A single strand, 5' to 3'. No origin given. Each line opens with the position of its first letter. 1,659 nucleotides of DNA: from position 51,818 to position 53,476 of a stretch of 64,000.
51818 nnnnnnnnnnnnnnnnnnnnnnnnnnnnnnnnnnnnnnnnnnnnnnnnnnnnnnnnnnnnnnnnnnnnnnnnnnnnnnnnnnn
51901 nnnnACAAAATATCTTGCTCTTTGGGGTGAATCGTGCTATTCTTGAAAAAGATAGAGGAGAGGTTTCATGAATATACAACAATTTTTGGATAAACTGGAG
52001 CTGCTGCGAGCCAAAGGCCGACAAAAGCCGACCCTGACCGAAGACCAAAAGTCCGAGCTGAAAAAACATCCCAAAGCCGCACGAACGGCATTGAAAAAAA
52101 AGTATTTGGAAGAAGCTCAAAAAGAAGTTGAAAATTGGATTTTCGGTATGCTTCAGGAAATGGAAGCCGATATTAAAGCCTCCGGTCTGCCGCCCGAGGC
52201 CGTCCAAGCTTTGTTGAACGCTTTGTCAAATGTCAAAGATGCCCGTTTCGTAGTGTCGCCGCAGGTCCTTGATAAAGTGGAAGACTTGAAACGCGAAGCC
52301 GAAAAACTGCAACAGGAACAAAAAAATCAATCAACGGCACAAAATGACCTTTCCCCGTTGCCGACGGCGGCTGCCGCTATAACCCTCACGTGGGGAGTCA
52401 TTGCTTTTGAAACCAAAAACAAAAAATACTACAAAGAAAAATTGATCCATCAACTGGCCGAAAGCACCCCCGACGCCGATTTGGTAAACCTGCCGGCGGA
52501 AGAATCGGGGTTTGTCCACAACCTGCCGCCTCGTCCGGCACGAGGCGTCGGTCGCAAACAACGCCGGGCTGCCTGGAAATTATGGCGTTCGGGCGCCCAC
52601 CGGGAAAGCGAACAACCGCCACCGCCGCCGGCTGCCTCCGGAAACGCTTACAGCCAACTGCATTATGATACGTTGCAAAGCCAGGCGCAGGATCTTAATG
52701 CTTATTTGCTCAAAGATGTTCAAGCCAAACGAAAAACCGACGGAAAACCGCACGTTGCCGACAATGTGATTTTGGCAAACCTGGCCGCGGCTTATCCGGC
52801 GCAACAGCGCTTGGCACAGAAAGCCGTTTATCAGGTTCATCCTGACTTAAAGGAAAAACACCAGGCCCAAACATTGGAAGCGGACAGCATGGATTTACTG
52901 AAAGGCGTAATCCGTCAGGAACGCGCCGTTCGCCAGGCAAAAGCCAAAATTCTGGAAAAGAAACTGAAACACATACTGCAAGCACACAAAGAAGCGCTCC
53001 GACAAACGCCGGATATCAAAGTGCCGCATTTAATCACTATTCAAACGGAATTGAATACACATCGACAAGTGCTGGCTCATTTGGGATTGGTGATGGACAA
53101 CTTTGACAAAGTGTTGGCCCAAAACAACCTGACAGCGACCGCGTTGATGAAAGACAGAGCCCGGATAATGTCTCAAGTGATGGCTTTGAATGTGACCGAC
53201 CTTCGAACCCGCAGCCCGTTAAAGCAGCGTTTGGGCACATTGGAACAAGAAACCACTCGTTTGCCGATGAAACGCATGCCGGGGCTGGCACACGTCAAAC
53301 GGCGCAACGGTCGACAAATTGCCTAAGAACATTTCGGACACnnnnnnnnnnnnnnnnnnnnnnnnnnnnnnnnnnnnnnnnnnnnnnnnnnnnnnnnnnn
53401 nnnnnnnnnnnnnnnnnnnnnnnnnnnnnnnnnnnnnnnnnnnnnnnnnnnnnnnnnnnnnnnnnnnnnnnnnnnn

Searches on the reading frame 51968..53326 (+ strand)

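Call 7: search_protein_families(library=pfam, proteins=[window:51968-53326:+], max_evalue=0.1)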
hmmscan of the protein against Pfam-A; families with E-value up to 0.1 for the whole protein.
window:51968-53326:+ (452 aa): 1 family
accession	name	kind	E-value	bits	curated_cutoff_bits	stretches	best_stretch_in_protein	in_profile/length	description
PF25561.1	QRICH1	-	0.0012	19.3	30.8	1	202-268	10-76/115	QRICH1 domain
